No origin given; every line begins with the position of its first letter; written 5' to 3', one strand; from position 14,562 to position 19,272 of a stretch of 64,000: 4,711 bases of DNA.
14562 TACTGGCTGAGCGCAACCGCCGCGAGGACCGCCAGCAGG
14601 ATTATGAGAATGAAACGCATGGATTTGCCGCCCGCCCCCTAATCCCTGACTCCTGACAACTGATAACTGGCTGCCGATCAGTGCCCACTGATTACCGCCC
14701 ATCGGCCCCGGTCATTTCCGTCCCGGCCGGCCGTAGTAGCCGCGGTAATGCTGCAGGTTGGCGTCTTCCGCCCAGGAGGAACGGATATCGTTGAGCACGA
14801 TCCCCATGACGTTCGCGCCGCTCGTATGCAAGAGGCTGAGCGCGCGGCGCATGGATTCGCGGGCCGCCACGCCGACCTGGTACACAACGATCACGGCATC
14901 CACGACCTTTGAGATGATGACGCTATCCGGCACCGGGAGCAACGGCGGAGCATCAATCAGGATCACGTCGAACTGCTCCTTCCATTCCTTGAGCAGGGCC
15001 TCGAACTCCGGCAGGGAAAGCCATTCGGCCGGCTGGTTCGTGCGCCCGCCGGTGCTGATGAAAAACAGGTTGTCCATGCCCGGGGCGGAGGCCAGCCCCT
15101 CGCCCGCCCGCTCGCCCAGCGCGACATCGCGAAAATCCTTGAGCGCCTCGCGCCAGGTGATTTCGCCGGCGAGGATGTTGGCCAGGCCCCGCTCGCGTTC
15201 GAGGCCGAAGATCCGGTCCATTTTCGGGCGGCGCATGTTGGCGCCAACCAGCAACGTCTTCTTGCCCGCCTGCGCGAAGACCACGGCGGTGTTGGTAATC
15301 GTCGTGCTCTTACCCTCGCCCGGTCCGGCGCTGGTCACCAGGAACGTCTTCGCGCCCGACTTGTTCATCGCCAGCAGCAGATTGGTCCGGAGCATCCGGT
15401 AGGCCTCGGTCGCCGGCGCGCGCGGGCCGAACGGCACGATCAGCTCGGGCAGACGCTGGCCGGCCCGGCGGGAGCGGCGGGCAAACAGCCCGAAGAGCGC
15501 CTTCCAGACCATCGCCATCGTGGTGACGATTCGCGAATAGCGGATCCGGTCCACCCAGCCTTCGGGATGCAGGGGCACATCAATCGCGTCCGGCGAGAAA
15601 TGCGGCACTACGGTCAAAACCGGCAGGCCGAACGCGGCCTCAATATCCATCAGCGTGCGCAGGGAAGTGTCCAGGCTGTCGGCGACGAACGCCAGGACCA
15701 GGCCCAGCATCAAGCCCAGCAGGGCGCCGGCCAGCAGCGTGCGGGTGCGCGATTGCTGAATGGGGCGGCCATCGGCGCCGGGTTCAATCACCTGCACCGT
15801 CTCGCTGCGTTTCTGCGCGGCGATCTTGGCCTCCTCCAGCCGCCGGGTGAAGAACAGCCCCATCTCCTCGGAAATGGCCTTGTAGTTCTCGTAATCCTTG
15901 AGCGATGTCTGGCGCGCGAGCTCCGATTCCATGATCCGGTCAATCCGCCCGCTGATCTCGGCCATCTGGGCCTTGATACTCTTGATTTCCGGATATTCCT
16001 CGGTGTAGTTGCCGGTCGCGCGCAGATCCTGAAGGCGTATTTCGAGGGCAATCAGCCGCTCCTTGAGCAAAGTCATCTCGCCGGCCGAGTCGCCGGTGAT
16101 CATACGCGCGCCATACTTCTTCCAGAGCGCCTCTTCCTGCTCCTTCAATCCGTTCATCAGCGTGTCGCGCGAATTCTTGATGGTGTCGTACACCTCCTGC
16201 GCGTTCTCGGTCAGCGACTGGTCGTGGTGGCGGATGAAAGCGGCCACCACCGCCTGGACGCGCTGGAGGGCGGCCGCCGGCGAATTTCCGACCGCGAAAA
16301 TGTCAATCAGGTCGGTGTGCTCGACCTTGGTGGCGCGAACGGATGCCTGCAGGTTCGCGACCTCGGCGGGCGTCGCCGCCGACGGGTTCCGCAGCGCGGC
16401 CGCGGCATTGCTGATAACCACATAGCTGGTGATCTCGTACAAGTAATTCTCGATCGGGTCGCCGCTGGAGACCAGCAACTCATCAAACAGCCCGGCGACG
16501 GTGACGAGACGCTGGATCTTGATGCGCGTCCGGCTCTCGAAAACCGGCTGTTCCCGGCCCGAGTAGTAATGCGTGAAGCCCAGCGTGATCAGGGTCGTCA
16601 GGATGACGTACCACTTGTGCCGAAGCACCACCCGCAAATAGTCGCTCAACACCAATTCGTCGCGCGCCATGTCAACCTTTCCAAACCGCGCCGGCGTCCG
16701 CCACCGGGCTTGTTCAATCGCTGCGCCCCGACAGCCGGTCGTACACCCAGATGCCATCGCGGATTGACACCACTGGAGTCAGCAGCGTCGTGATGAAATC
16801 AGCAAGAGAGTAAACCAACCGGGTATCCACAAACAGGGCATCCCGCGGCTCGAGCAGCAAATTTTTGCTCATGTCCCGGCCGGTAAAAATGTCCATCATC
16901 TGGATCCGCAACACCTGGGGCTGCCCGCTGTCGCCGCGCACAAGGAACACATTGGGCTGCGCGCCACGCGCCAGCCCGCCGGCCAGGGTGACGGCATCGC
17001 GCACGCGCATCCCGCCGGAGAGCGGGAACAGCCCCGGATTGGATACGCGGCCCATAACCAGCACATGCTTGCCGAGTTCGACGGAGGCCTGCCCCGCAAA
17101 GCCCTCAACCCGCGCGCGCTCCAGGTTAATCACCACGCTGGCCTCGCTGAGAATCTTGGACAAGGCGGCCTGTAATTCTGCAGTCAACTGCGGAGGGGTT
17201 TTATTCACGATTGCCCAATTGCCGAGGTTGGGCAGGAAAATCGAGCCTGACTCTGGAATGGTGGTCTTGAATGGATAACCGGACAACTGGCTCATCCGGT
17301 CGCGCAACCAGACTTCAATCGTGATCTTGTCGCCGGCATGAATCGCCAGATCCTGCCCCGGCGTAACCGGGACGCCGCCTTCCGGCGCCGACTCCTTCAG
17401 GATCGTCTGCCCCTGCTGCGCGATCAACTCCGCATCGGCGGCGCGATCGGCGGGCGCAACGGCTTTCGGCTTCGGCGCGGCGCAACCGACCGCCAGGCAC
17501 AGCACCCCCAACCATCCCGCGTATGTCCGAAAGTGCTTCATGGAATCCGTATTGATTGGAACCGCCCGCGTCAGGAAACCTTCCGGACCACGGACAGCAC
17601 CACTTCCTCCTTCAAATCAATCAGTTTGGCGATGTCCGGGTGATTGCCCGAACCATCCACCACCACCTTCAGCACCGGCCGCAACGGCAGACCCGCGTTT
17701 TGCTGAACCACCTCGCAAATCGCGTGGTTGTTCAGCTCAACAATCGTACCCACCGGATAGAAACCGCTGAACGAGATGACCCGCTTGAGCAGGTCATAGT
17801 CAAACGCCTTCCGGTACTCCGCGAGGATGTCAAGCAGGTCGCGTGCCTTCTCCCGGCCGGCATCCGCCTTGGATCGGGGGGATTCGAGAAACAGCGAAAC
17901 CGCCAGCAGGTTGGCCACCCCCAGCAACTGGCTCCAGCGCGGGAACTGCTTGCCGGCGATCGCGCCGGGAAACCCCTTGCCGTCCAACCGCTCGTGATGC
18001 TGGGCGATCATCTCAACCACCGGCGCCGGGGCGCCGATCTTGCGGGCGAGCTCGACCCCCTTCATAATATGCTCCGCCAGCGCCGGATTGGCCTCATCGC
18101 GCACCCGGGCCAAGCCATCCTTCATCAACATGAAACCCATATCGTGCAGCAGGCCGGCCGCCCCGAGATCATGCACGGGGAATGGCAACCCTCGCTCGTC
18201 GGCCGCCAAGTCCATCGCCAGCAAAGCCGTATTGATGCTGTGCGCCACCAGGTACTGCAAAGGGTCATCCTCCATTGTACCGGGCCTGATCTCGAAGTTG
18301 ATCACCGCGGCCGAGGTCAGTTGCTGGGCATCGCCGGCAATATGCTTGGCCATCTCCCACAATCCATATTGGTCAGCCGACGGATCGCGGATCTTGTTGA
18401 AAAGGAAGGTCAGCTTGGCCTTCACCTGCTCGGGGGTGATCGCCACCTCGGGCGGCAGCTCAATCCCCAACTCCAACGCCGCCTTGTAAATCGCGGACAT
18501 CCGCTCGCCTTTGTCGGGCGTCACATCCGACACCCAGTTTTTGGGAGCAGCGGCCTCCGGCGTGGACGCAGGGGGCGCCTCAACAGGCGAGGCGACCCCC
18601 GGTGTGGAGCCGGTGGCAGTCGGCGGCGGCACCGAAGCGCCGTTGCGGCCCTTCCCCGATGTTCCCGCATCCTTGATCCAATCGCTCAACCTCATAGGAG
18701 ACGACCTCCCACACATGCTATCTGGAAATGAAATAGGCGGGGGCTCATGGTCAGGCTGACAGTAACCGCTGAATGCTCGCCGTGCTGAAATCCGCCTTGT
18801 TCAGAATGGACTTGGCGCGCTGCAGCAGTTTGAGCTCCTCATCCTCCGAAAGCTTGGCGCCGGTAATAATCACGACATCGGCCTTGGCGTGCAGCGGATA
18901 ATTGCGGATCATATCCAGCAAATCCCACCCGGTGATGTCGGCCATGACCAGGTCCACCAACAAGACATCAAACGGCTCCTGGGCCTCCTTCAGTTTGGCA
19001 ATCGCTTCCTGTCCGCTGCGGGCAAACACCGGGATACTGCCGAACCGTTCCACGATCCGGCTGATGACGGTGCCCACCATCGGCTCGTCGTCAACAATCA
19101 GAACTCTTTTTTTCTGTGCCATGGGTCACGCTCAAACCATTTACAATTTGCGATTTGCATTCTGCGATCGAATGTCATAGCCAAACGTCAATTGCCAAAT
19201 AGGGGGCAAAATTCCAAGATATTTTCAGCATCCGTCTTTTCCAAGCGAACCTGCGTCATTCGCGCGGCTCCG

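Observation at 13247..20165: EPS export operon (Wzy-like, Wzc, Wza) with embedded REC and HD-GYP genes and an ExeA-like ATPase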

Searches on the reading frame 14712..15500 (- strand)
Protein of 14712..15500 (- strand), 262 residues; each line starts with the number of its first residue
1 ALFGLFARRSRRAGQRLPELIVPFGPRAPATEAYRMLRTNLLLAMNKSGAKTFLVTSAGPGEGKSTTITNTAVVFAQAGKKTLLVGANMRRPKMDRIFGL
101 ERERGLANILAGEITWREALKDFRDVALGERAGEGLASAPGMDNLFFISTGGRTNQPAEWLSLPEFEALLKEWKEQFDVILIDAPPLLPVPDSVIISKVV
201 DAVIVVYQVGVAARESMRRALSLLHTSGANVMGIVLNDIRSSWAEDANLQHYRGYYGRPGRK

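Call 27: search_solved_structures(query=window:14712-15500:-, max_evalue=0.001, show_alignments=3)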
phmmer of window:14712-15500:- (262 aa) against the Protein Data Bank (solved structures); distinct sequences matched with E-value up to 0.001: 26.
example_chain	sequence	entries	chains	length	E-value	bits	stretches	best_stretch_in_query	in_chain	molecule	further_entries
4jlv_A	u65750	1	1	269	2.8e-30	109.1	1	20-253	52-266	C-terminal fragment of Membrane protein CapA1, Putative uncharacterized protein capB1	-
6z0p_A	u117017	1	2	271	7.9e-28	101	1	9-239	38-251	BceF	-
4jmp_A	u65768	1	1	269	1.3e-27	100.3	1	17-257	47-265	C-terminal fragment of CapA, Protein tyrosine kinase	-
3bfv_A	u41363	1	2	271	1.7e-27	100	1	17-257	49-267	Membrane protein CapA1, Protein tyrosine kinase,Protein tyrosine kinase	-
2ved_A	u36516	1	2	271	1.2e-26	97.2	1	17-257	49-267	MEMBRANE PROTEIN CAPA1, PROTEIN TYROSINE KINASE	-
3cio_A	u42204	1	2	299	2.5e-24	89.6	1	4-256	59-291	Tyrosine-protein kinase etk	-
6u1q_A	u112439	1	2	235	3.2e-23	85.9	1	31-259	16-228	VpsO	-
9exq_D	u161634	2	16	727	1.7e-20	77.1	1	8-252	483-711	Putative transmembrane protein Wzc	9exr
7nhr_A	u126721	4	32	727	2.2e-20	76.7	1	8-243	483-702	Putative transmembrane protein Wzc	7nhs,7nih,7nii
3la6_A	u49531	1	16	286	2.2e-20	76.7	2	148-246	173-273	Tyrosine-protein kinase wzc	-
9exo_H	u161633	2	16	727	2.8e-20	76.3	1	8-242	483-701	Putative transmembrane protein Wzc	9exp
9i2q_D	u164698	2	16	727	3.2e-20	76.1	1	8-242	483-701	Putative transmembrane protein Wzc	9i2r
7ni2_A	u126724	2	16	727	4.9e-20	75.5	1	8-240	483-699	Tyrosine-protein kinase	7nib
9xgv_A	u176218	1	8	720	3.9e-19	72.6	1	19-246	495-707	Tyrosine-protein kinase wzc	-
9r62_I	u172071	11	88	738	4.1e-19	72.5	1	19-246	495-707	Tyrosine-protein kinase wzc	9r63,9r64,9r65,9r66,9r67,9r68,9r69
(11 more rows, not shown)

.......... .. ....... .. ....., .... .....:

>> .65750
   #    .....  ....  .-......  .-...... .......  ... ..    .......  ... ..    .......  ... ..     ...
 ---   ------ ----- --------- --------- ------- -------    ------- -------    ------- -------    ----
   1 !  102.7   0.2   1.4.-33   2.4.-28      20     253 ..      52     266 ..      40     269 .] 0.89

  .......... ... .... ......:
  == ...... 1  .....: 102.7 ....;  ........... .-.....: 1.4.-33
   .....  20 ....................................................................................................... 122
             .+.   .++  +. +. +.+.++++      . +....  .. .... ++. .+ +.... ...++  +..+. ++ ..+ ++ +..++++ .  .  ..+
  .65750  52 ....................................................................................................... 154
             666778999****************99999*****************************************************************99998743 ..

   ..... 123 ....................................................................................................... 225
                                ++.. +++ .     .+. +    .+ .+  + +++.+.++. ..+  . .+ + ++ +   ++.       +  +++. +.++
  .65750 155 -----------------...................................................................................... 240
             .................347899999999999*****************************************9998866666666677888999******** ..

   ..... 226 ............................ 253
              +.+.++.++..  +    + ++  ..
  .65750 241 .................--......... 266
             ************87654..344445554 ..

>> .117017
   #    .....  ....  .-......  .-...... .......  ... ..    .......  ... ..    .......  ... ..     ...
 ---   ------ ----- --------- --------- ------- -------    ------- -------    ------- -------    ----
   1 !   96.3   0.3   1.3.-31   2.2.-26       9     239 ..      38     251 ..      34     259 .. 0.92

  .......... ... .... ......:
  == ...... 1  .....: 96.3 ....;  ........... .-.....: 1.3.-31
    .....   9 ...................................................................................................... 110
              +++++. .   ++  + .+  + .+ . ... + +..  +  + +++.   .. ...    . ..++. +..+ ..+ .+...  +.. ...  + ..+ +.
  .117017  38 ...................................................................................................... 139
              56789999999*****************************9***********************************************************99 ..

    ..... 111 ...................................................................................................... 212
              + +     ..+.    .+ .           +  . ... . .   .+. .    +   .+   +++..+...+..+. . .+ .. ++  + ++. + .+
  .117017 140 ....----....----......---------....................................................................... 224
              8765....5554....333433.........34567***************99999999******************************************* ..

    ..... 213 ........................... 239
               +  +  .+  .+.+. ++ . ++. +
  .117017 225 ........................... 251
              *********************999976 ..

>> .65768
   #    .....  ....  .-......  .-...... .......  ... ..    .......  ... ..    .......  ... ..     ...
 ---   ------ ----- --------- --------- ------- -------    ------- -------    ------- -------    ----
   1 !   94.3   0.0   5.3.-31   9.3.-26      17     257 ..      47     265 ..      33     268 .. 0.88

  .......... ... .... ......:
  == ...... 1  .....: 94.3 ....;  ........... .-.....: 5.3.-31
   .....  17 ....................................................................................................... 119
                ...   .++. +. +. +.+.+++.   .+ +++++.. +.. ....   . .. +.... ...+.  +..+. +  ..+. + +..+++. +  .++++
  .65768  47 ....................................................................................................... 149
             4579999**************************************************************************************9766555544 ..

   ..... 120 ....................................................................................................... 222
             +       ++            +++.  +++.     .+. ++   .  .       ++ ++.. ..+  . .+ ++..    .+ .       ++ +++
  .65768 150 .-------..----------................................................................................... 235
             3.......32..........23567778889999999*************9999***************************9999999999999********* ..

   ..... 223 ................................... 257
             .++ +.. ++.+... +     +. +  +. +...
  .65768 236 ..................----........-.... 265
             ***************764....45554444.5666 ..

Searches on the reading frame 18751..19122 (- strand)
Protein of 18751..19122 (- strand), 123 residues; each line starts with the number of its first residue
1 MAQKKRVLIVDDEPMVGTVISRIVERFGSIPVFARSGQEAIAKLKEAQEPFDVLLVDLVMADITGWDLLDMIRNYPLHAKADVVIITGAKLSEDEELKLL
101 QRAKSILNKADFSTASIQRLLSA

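Call 3: search_protein_families(library=pfam, proteins=[window:18751-19122:-], max_evalue=0.01)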
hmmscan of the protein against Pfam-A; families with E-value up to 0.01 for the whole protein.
window:18751-19122:- (123 aa): 2 families
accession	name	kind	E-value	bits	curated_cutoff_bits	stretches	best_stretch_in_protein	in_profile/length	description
PF00072.30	Response_reg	-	2e-14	54.2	30.2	1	7-109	1-99/111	Response regulator receiver domain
PF17827.6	PrmC_N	-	0.0063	17.5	23.4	0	38-75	4-41/71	PrmC N-terminal domain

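Call 4: search_protein_families(library=ncbifam, proteins=[window:18751-19122:-], max_evalue=0.01)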
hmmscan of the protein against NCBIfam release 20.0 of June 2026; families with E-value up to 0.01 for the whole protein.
window:18751-19122:- (123 aa): 76 families (the best 25 are shown)
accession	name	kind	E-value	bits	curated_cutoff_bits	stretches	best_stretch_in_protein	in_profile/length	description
NF041866.1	EpsW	equivalog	3.5e-12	46.1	200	1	2-108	3-109/131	exopolysaccharide biosynthesis response regulator EpsW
NF052574.1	HisKinEspCMyxo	equivalog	1.2e-10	40.2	1200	1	2-95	663-754/785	serine histidine kinase EspC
NF007935.0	PRK10651.1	equivalog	8.5e-10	38.2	250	1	3-94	5-94/216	two-component system response regulator NarL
NF053854.1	RespRegPhoBBctds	equivalog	1e-09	38.1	270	1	7-99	1-89/225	two-component system response regulator PhoB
NF012227.0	AdeR_RR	equivalog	4.6e-09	36.1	340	1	3-88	10-90/239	efflux system response regulator transcription factor AdeR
NF052573.1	HisKinEspAMyxo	equivalog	5.9e-09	34.5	1400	1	3-91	631-717/755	serine histidine kinase EspA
NF046026.1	HisKinCckACaul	equivalog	8e-09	34.2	1000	1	5-95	559-647/678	cell cycle histidine kinase CckA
NF007969.0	PRK10693.1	equivalog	2.3e-08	33.5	329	1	4-89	7-88/337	two-component system response regulator RssB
TIGR02956.1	TMAO_torS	equivalog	2.4e-08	32.6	676.5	1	4-76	701-771/967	TMAO reductase system sensor histidine kinase/response regulator TorS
NF046022.1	RespRegCpdRBruc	equivalog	4.1e-08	33.2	180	1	5-89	2-82/120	cell cycle two-component system response regulator CpdR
NF007708.0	PRK10403.1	equivalog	4.3e-08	32.9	343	1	5-89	7-89/215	nitrate/nitrite response regulator protein NarP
NF007750.0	PRK10430.1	equivalog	5.6e-08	32.6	262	1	7-89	4-86/239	two-component system response regulator DcuR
TIGR02154.1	PhoB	equivalog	6.5e-08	32.1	296.2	1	4-101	2-96/226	phosphate regulon transcriptional regulator PhoB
NF041734.1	resp_reg_RppA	equivalog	9.2e-08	31.7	250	1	6-94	2-88/229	two-component system response regulator RppA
NF008469.0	PRK11361.1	equivalog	9.2e-08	31.2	714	1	1-87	1-83/461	acetoacetate metabolism transcriptional regulator AtoC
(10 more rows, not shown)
